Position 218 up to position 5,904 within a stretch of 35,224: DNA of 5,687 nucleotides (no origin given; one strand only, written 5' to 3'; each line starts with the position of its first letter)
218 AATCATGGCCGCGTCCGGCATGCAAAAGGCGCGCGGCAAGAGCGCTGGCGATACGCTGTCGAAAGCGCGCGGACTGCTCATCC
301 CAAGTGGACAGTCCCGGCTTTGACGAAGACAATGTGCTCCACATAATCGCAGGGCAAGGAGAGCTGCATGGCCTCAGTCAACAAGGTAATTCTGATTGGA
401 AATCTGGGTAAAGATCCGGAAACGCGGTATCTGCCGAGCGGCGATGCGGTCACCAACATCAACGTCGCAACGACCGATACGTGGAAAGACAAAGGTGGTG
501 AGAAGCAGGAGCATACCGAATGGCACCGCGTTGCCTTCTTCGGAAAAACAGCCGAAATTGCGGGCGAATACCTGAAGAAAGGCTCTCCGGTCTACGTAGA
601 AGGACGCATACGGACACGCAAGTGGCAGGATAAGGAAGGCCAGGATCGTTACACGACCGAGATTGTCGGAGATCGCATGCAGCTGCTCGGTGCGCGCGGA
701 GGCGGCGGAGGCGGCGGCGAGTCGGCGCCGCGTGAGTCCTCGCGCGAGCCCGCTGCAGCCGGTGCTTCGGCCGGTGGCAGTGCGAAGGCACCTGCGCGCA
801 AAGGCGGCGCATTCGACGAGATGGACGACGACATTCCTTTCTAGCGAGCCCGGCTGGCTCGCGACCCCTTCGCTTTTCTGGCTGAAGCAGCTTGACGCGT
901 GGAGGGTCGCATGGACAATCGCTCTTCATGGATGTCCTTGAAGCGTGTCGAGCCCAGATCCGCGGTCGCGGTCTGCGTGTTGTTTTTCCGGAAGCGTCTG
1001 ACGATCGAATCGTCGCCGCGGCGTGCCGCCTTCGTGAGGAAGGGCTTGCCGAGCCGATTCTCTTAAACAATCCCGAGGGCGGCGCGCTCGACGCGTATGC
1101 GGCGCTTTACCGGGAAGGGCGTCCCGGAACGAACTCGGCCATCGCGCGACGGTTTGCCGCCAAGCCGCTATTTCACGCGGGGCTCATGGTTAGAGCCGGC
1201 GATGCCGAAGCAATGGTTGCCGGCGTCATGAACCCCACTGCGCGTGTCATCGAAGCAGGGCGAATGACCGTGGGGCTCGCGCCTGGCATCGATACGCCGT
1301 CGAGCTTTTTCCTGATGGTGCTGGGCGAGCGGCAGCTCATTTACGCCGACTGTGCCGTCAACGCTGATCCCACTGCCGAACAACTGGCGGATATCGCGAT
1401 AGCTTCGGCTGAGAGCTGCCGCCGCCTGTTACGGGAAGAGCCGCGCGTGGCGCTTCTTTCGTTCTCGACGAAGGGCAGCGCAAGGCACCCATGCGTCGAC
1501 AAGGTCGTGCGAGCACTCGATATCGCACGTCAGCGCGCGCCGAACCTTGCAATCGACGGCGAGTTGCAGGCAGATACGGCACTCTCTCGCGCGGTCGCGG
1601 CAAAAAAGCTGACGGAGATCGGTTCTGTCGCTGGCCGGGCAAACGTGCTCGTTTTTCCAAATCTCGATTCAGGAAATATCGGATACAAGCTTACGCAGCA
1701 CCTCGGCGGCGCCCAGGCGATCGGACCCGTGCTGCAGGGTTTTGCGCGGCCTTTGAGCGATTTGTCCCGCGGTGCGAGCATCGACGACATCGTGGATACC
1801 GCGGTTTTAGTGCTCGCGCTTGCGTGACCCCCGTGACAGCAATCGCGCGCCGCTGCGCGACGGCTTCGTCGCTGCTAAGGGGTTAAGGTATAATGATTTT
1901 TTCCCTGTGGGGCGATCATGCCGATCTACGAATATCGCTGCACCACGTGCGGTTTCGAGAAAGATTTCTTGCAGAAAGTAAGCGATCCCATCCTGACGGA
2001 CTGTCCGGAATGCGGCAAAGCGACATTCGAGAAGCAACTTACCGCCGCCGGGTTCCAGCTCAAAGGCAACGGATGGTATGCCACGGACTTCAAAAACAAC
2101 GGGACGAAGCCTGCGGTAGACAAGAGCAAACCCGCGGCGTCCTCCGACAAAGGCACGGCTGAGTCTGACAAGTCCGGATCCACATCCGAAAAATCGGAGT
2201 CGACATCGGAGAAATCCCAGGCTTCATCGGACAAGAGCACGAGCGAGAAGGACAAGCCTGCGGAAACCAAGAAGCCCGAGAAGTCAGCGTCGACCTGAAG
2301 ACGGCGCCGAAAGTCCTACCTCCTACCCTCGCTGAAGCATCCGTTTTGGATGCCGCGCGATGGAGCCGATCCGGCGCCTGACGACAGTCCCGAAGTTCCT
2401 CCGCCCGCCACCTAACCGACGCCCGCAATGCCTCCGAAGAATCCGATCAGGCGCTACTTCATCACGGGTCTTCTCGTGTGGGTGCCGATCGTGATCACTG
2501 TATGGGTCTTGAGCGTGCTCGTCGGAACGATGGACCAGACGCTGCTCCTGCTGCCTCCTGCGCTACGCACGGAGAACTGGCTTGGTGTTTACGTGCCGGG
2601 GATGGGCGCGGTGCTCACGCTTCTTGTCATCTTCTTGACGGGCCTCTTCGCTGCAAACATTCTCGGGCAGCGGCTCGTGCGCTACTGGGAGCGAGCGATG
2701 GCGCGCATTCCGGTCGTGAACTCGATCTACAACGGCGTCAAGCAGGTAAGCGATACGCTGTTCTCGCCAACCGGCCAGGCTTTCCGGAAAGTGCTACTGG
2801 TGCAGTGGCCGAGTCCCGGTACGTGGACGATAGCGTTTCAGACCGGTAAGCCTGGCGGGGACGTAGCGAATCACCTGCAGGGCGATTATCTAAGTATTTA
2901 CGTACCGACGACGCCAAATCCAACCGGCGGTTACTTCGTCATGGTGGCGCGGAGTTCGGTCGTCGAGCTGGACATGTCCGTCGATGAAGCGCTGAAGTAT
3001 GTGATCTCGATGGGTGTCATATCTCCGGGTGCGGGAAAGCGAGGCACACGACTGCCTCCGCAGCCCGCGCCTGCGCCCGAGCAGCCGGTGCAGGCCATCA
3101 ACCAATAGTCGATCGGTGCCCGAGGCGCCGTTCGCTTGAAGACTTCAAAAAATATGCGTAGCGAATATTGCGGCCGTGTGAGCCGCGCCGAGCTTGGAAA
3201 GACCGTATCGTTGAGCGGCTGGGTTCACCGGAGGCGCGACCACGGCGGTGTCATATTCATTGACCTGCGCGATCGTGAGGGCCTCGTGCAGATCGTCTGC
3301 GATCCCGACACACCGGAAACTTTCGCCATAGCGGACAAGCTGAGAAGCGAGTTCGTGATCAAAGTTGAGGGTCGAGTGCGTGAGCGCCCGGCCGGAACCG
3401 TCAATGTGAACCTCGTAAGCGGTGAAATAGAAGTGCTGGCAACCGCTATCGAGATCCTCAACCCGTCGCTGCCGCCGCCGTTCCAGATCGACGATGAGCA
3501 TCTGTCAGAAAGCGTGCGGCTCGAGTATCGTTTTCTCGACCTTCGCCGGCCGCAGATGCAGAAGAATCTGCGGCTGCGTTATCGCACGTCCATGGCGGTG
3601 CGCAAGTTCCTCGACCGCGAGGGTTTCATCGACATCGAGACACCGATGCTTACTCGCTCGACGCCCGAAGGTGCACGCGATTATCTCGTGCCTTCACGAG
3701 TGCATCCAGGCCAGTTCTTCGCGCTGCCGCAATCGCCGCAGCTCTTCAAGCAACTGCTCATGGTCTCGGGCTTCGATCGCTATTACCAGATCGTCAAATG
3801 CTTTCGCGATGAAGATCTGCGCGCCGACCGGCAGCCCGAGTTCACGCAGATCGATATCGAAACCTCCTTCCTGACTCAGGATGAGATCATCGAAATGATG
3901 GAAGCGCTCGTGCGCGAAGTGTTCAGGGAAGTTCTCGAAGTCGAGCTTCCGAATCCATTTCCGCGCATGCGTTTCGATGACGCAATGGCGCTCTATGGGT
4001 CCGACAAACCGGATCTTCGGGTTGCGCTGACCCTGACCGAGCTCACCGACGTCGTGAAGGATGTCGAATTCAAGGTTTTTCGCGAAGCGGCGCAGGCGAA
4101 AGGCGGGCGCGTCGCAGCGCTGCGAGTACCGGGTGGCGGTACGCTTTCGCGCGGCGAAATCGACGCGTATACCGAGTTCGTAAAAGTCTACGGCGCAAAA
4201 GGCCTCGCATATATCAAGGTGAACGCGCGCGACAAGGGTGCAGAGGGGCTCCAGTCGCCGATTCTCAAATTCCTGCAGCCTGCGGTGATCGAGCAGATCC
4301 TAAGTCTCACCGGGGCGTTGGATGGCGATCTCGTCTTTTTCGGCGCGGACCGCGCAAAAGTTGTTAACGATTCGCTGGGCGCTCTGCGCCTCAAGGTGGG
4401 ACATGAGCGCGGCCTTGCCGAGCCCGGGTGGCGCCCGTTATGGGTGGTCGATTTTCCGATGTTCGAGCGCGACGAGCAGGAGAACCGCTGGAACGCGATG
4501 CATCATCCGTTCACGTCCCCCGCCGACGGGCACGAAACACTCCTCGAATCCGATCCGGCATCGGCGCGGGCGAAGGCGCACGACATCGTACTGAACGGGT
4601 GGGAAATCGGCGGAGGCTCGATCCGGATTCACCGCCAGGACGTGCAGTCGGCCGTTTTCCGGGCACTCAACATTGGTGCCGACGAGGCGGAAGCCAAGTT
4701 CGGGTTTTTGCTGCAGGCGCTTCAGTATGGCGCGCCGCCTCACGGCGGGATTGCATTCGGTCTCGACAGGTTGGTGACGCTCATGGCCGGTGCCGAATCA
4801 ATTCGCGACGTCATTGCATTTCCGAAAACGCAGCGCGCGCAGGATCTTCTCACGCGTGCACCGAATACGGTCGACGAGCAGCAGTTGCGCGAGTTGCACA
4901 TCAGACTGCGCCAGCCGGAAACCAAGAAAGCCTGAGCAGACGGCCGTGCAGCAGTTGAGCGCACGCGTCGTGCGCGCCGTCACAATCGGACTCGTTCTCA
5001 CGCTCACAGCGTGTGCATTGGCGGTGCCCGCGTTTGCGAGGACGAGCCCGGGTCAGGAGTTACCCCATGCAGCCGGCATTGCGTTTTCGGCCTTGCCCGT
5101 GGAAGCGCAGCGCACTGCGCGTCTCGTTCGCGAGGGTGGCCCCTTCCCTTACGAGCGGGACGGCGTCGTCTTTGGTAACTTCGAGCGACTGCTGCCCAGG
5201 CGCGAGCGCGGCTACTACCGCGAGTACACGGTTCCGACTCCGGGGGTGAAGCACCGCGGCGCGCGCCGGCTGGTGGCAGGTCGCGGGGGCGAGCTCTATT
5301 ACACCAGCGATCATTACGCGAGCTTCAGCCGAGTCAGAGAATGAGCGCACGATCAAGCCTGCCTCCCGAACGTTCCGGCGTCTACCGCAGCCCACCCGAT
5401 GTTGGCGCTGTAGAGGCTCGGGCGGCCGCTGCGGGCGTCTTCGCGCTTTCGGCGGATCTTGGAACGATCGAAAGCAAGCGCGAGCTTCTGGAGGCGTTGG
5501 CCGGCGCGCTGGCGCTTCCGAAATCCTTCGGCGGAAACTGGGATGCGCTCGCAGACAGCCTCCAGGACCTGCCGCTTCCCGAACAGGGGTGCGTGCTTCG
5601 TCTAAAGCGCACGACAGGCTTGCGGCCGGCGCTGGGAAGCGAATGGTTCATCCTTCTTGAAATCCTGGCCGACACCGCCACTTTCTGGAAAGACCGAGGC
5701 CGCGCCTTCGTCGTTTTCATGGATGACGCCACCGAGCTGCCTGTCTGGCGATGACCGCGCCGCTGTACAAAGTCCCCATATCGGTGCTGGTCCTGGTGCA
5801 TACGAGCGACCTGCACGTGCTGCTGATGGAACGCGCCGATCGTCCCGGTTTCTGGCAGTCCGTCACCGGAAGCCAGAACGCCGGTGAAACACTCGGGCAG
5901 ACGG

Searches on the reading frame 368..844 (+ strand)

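Call 36: search_protein_families(library=pfam, proteins=[window:368-844:+], max_evalue=0.0001)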
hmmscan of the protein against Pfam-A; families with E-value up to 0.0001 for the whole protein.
window:368-844:+ (158 aa): 1 family
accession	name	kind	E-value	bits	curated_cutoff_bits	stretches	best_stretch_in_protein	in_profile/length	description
PF00436.31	SSB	-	1.7e-41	140.9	26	1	4-107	1-104/104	Single-strand binding protein family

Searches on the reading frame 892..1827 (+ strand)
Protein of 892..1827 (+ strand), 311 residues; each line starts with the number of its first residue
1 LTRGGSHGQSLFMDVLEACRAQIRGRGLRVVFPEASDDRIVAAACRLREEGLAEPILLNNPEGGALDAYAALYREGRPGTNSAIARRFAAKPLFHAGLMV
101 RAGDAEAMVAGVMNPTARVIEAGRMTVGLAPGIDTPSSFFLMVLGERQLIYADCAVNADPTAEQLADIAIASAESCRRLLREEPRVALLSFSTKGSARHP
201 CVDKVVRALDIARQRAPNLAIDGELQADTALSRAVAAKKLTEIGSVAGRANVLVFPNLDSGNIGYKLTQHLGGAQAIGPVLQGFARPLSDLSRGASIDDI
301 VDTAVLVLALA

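Call 36: search_protein_families(library=pfam, proteins=[window:892-1827:+], max_evalue=0.0001)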
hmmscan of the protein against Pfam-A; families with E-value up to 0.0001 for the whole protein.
window:892-1827:+ (311 aa): 1 family
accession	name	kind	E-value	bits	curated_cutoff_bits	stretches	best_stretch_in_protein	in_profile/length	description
PF01515.24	PTA_PTB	-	7.1e-94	315.2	24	2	74-306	86-317/319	Phosphate acetyl/butaryl transferase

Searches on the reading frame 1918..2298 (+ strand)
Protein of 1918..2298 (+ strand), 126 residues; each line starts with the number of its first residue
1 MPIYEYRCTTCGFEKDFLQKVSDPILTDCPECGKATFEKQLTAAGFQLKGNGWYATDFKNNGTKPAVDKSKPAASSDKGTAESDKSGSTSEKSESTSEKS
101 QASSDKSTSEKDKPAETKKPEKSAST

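Call 36: search_protein_families(library=pfam, proteins=[window:1918-2298:+], max_evalue=0.0001)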
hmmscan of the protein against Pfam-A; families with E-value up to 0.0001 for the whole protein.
window:1918-2298:+ (126 aa): 1 family
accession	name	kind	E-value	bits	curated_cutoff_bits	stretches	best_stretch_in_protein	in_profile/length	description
PF09723.15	Zn_ribbon_8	-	4.4e-15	55.9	34.4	1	1-40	1-40/41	Zinc ribbon domain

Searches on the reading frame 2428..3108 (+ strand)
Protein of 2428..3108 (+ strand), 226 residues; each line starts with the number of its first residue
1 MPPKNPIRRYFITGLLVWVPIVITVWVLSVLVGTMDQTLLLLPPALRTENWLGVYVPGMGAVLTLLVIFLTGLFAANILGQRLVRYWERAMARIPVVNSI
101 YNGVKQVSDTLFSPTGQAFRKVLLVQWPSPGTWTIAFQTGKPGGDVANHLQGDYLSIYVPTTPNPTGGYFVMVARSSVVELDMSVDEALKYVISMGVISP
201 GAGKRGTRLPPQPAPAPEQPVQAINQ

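Call 36: search_protein_families(library=pfam, proteins=[window:2428-3108:+], max_evalue=0.0001)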
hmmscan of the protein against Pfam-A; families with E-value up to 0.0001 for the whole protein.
window:2428-3108:+ (226 aa): 1 family
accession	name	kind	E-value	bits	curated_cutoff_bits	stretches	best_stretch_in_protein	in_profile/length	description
PF04367.18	DUF502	-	1.3e-36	125.1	23.8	1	62-167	1-107/107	Protein of unknown function (DUF502)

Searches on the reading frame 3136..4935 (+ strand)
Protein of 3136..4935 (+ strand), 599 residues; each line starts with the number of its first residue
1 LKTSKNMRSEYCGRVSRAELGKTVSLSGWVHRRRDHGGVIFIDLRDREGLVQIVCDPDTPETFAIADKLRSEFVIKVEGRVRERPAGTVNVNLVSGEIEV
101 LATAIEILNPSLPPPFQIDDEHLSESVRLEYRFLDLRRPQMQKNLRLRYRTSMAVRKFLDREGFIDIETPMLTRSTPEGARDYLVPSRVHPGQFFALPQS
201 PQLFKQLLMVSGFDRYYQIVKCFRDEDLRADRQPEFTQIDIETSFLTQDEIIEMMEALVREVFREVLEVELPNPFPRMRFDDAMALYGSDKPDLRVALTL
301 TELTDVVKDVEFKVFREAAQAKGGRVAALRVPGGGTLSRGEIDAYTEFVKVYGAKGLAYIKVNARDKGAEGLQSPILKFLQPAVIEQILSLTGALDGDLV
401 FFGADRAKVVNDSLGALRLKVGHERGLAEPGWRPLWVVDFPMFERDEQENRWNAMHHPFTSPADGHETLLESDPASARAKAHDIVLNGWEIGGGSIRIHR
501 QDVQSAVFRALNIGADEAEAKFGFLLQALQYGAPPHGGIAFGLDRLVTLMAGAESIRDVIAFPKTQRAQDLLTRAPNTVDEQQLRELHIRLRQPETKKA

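Call 36: search_protein_families(library=pfam, proteins=[window:3136-4935:+], max_evalue=0.0001)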
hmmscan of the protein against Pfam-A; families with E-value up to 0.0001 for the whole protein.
window:3136-4935:+ (599 aa): 3 families
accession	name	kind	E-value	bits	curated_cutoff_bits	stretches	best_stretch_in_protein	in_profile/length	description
PF00152.25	tRNA-synt_2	-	2.3e-123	411.6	25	1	125-566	2-308/308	tRNA synthetases class II (D, K and N)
PF02938.19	GAD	-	5.6e-26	91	23.4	1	315-414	1-95/95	GAD domain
PF01336.31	tRNA_anti-codon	-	5.2e-20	71.6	27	1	24-108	1-75/75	OB-fold nucleic acid binding domain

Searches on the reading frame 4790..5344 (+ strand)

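Call 36: search_protein_families(library=pfam, proteins=[window:4790-5344:+], max_evalue=0.0001)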
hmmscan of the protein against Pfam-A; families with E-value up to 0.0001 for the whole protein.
window:4790-5344:+ (184 aa): 1 family
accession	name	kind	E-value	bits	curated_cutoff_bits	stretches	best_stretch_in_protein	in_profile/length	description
PF00545.25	Ribonuclease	-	4.5e-21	75.6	24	1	100-182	16-97/98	ribonuclease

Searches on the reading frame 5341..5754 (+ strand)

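Call 36: search_protein_families(library=pfam, proteins=[window:5341-5754:+], max_evalue=0.0001)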
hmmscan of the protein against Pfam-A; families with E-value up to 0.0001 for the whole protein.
window:5341-5754:+ (137 aa): 1 family
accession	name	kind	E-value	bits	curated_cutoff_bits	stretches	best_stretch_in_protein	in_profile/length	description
PF01337.24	Barstar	-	1.2e-19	70.4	23.4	1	36-127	4-95/96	Barstar (barnase inhibitor)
